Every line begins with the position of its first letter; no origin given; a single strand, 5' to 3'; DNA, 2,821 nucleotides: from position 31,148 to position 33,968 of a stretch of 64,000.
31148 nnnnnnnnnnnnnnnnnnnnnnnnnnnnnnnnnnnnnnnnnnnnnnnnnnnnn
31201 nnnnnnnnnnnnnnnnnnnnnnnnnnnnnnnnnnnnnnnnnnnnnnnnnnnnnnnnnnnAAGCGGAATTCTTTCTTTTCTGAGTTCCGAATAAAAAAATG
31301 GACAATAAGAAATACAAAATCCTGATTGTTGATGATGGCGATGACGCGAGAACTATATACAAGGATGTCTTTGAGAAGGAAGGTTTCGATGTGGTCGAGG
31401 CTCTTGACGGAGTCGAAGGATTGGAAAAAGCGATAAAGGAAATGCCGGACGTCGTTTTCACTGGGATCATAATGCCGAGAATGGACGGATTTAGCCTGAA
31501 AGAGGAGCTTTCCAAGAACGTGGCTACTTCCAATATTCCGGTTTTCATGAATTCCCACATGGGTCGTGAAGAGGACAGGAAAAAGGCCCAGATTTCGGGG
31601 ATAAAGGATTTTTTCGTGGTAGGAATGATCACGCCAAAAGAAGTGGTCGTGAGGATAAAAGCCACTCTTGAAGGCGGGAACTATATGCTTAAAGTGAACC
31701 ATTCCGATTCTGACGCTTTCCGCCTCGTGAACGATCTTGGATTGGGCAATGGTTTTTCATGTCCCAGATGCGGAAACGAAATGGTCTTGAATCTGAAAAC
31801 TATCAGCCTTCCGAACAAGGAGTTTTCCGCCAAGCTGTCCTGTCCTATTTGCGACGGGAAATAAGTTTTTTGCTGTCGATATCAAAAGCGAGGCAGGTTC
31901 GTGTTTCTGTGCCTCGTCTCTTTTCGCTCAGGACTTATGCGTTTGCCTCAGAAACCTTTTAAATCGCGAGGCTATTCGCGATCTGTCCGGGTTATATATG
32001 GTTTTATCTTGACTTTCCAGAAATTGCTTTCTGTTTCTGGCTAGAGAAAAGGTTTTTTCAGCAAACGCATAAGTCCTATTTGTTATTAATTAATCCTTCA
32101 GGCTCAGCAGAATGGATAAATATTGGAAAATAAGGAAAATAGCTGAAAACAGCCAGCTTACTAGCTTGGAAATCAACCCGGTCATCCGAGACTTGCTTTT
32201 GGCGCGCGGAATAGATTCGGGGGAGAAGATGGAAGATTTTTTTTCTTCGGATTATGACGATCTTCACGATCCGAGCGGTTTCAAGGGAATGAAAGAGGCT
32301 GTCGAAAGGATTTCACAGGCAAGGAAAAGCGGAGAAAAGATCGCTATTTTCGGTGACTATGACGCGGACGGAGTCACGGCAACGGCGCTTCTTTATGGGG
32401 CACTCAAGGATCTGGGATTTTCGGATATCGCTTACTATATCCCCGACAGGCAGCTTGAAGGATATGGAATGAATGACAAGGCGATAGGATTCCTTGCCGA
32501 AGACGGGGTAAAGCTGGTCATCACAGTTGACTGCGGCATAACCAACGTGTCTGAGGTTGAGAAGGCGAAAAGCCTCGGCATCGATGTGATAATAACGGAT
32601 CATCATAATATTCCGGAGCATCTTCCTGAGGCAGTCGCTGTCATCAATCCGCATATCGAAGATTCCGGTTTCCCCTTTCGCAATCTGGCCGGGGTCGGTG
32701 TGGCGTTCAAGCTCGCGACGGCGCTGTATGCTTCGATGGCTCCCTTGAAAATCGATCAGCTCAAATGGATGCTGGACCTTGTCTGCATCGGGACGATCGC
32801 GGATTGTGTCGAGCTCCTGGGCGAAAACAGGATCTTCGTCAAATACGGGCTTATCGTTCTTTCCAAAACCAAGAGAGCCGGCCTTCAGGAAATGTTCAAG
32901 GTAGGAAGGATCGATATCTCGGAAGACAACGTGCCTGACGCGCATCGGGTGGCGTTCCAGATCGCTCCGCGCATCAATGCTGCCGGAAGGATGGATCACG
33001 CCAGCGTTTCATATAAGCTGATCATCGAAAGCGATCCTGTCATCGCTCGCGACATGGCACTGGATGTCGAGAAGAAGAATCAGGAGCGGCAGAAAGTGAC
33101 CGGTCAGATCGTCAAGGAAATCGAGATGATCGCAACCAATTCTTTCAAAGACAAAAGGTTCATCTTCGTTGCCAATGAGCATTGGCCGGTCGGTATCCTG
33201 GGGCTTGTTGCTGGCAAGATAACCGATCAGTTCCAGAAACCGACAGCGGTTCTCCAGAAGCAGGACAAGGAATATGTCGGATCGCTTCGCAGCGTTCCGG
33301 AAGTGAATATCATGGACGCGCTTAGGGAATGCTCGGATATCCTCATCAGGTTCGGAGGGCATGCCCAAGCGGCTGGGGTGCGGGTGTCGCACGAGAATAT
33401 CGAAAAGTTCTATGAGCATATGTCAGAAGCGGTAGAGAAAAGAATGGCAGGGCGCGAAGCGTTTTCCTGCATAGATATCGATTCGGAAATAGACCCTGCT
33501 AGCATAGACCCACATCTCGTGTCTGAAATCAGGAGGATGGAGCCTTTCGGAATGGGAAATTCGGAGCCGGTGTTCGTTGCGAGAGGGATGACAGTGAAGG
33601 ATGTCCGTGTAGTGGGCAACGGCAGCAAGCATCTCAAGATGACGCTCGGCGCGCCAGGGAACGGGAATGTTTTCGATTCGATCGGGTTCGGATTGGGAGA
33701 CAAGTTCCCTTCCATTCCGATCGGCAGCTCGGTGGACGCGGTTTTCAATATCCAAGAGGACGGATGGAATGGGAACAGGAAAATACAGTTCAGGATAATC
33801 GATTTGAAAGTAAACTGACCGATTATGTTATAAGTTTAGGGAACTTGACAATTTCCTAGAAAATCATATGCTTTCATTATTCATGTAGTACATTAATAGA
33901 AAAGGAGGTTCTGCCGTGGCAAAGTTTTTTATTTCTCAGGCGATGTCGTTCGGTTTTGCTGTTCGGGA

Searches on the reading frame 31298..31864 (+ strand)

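Call 17: search_protein_families(library=pfam, proteins=[window:31298-31864:+])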
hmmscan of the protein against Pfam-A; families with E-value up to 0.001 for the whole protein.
window:31298-31864:+ (188 aa): 2 families
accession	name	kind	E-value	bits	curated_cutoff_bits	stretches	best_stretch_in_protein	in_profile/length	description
PF00072.30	Response_reg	-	1.3e-16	61.1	30.2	1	8-106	1-97/111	Response regulator receiver domain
PF12760.12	Zn_ribbon_IS1595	-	0.0005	20.4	25.4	0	136-168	2-34/46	Transposase zinc-ribbon domain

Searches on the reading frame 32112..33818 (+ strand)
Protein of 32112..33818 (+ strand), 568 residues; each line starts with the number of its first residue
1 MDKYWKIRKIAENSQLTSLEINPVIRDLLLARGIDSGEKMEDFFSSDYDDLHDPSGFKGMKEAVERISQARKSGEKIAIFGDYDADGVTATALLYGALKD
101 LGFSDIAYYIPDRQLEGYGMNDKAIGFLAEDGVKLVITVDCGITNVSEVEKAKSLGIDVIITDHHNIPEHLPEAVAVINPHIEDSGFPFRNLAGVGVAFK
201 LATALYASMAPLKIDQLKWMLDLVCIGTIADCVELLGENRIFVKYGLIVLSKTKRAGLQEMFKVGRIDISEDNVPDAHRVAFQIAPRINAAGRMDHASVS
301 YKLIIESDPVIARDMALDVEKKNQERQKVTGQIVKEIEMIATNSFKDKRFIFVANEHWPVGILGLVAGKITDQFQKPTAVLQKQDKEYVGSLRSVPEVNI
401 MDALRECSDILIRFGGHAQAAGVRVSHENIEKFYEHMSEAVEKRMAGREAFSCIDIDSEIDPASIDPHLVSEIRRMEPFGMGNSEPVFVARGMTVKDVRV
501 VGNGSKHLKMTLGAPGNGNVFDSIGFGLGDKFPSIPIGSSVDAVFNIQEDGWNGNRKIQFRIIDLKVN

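Call 17: search_protein_families(library=pfam, proteins=[window:32112-33818:+])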
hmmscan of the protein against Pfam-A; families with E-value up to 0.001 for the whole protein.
window:32112-33818:+ (568 aa): 3 families
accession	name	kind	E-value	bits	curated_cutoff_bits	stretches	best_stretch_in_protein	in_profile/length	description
PF17768.7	RecJ_OB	-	1.1e-30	106.3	27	1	456-564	1-107/107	RecJ OB domain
PF01368.27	DHH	-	9.6e-30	103.9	28.1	1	76-228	1-125/125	DHH family, N-terminal domain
PF02272.25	DHHA1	-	1.8e-11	44.8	25.9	1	351-442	5-101/102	DHHA1 domain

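Call 18: find_homologous_proteins(query=window:32112-33818:+, max_evalue=1e-30)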
Query window:32112-33818:+ (568 aa): 8000 proteins with E <= 1e-30 among 8000 candidates; the best 120 are listed.
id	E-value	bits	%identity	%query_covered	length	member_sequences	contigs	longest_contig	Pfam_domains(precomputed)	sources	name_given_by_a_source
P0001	0.0e+0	1275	100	100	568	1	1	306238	PF01368.28,PF17768.8,PF02272.25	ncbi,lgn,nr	ncbi:MAG: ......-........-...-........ exonuclease RecJ [Candidatus Moranbacteria bacterium]|nr:sing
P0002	0.0e+0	1083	83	100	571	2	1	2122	PF01368.28,PF17768.8,PF02272.25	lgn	-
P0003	0.0e+0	1071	83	100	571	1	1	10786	PF01368.28,PF17768.8,PF02272.25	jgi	-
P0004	6.1e-291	984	77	100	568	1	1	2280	PF01368.28,PF17768.8,PF02272.25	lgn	-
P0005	4.4e-265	899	70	100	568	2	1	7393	PF01368.28,PF17768.8,PF02272.25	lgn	-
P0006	5.1e-237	806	61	99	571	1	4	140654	PF01368.28,PF17768.8,PF02272.25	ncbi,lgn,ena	-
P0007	8.9e-237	805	61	99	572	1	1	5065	PF01368.28,PF17768.8,PF02272.25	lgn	-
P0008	1.2e-235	802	63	96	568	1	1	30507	PF01368.28,PF17768.8,PF02272.25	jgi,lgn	-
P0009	3.2e-235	800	62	100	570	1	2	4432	PF01368.28,PF17768.8,PF02272.25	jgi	jgi:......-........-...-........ exonuclease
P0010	9.8e-235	799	62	100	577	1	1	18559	PF01368.28,PF17768.8,PF02272.25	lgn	-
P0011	1.2e-234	798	63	99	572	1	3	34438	PF01368.28,PF17768.8,PF02272.25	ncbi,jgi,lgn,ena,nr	ncbi:MAG TPA: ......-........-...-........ exonuclease RecJ [Candidatus Moranbacteria bacterium]|nr:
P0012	2.7e-234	797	63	100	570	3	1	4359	PF01368.28,PF17768.8,PF02272.25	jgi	jgi:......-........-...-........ exonuclease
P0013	2.8e-234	797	64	96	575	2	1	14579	PF01368.28,PF17768.8,PF02272.25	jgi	-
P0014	4.3e-234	796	63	100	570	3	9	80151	PF01368.28,PF17768.8,PF02272.25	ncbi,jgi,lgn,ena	jgi:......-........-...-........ exonuclease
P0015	1.3e-233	795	63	100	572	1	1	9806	PF01368.28,PF17768.8,PF02272.25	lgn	-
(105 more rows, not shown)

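Call 19: find_encoding_contigs(protein=P0001, flank=10000, max_places=4)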
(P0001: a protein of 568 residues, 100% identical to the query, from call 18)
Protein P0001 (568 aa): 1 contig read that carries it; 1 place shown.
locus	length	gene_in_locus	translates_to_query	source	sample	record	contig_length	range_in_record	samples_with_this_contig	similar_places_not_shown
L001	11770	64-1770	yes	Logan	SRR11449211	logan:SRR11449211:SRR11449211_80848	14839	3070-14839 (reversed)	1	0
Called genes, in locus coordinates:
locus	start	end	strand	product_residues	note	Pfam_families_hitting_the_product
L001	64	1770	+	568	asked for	PF01368:DHH, PF02272:DHHA1, PF17768:RecJ_OB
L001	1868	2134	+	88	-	-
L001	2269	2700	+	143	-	PF00075:RNase_H, PF13456:RVT_3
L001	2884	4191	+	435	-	PF25954:Beta-barrel_RND_2, PF25990:Beta-barrel_YknX (weak), PF26002:Beta-barrel_AprE (weak), PF25967:RND-MFP_C (weak)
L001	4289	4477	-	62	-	-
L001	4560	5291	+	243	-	PF00005:ABC_tran, PF02463:SMC_N (faint), PF13304:AAA_21 (faint)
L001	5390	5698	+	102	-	PF05635:23S_rRNA_IVP, PF22296:bAvd (weak)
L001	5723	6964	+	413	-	PF12704:MacB_PCD, PF02687:FtsX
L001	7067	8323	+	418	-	PF12704:MacB_PCD, PF02687:FtsX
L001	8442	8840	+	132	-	-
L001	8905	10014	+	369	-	PF13098:Thioredoxin_2 (weak), PF13462:Thioredoxin_4, PF01323:DSBA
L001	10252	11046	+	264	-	-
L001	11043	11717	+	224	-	PF01558:POR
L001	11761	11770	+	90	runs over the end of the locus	PF12797:Fer4_2 (weak), PF00037:Fer4 (weak), PF12837:Fer4_6 (weak), PF13237:Fer4_10, PF14697:Fer4_21, PF12838:Fer4_7, PF13187:Fer4_9 (weak), PF00037:Fer4, +5 more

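Call 20: find_encoding_contigs(protein=P0003, flank=10000, max_places=4)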
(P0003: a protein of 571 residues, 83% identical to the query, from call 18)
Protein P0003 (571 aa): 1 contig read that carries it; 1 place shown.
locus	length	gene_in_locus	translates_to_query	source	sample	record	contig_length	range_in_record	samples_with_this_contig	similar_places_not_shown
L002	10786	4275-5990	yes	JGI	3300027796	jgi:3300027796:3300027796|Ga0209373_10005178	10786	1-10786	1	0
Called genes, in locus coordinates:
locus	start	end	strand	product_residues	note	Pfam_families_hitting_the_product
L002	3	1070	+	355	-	?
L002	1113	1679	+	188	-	PF00072:Response_reg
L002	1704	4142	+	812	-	-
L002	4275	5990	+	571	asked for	PF01368:DHH, PF02272:DHHA1, PF17768:RecJ_OB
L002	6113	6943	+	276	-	PF13041:PPR_2 (faint)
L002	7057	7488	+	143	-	PF00075:RNase_H, PF13456:RVT_3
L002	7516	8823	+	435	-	PF25954:Beta-barrel_RND_2, PF25990:Beta-barrel_YknX, PF26002:Beta-barrel_AprE, PF25967:RND-MFP_C (weak)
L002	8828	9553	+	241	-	PF00005:ABC_tran, PF02463:SMC_N (faint), PF13304:AAA_21 (faint)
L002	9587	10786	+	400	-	?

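Call 21: find_encoding_contigs(protein=P0005, flank=10000, max_places=4)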
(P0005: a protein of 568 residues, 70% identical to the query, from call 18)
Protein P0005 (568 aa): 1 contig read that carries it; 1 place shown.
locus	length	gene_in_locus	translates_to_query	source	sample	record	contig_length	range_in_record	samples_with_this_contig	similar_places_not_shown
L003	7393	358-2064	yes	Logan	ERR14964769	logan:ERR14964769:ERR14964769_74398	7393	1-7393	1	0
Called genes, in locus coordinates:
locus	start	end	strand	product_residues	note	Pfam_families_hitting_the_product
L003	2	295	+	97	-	?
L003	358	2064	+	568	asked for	PF01368:DHH, PF02272:DHHA1, PF17768:RecJ_OB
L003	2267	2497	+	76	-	-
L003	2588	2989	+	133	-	-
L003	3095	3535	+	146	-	PF00075:RNase_H, PF13456:RVT_3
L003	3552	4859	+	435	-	PF25984:BSH_YknX (faint), PF25967:RND-MFP_C (faint), PF25954:Beta-barrel_RND_2, PF25990:Beta-barrel_YknX, PF26002:Beta-barrel_AprE (weak)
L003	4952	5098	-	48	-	-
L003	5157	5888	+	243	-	PF02463:SMC_N (faint), PF00005:ABC_tran, PF13304:AAA_21 (faint)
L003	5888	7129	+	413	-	PF12704:MacB_PCD, PF02687:FtsX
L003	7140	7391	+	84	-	?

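Call 85: find_encoding_contigs(protein=P0002, flank=3000, max_places=3)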
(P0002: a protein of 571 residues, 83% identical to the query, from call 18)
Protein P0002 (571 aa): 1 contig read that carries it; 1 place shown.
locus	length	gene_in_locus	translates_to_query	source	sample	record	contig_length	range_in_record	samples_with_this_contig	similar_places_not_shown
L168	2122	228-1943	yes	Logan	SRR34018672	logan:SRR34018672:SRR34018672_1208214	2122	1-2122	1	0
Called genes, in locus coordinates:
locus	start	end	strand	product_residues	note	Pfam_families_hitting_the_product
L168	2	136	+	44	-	?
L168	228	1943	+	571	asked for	PF01368:DHH, PF02272:DHHA1, PF17768:RecJ_OB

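Call 86: find_encoding_contigs(protein=P0004, flank=3000, max_places=3)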
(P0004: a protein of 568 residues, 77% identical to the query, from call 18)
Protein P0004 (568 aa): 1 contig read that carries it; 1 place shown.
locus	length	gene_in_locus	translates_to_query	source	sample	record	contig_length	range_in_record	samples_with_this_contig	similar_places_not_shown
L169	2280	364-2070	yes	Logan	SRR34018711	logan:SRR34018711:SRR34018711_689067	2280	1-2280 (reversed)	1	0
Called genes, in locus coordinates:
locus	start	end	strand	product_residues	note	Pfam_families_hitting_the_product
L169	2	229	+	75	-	?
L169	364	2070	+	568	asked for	PF01368:DHH, PF02272:DHHA1, PF17768:RecJ_OB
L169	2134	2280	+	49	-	?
